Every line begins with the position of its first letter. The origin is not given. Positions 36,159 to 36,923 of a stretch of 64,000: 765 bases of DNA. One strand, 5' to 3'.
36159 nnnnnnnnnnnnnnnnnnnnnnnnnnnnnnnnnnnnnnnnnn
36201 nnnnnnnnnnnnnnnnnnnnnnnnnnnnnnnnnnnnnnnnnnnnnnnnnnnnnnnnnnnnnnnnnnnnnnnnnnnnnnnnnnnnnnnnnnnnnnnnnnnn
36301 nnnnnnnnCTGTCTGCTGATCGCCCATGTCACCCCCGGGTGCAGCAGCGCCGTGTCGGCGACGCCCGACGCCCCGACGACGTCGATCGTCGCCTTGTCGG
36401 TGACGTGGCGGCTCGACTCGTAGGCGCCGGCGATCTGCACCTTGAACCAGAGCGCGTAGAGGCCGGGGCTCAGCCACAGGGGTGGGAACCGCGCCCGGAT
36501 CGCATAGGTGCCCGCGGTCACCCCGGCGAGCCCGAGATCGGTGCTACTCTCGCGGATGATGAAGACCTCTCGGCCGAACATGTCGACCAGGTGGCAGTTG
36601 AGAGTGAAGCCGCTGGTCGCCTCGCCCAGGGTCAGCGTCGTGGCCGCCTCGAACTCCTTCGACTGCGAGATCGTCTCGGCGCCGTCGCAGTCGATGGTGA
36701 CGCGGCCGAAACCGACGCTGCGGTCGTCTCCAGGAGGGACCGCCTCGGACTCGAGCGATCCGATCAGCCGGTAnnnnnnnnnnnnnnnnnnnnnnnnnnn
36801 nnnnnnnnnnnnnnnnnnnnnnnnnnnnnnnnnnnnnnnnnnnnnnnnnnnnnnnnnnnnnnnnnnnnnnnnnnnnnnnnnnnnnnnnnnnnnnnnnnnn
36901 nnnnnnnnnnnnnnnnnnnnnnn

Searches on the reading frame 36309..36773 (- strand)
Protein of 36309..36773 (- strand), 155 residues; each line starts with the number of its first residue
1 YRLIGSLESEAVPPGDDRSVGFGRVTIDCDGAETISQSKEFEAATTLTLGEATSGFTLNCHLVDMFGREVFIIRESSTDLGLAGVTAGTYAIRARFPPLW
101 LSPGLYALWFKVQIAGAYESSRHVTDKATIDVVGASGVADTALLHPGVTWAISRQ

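Call 45: search_solved_structures(query=window:36309-36773:-, max_evalue=10, show_alignments=3)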
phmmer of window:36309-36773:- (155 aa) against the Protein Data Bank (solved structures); distinct sequences matched with E-value up to 10: 0.

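Call 46: search_protein_families(library=pfam, proteins=[window:36309-36773:-], max_evalue=10)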
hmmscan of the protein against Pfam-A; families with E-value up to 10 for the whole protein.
window:36309-36773:- (155 aa): 1 family
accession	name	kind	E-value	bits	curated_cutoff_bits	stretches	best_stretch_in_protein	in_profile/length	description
PF14524.12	Wzt_C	-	0.055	13.9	30.4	1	33-133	26-130/143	Wzt C-terminal domain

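Call 51: search_protein_representatives(protein=window:36309-36773:-)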
Query: 155 residues. Proteins with E-value up to 0.001 (for the whole library): 87; up to 1e-10: 40; up to 1e-30: 5. The best 87 are listed.
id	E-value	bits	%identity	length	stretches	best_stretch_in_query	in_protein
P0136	2.9e-62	225.5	69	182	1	1-154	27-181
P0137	6.4e-42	159.5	58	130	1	25-154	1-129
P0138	1.4e-37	145.4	48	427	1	1-153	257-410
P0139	4.9e-32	127.4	48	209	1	1-152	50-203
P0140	2.7e-31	125.0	42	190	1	1-154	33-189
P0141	1.0e-29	119.9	46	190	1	9-153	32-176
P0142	2.3e-26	109.0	40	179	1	1-153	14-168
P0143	1.4e-24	103.2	38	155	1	16-152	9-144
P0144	6.8e-23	97.7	43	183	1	1-153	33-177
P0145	1.1e-22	97.0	39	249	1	1-153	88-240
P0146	1.2e-22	96.9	41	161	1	1-153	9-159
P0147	8.2e-22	94.2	41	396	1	22-155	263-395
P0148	1.5e-20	90.1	42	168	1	1-152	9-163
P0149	1.9e-20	89.8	37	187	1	12-153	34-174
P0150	3.4e-20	88.9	37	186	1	1-154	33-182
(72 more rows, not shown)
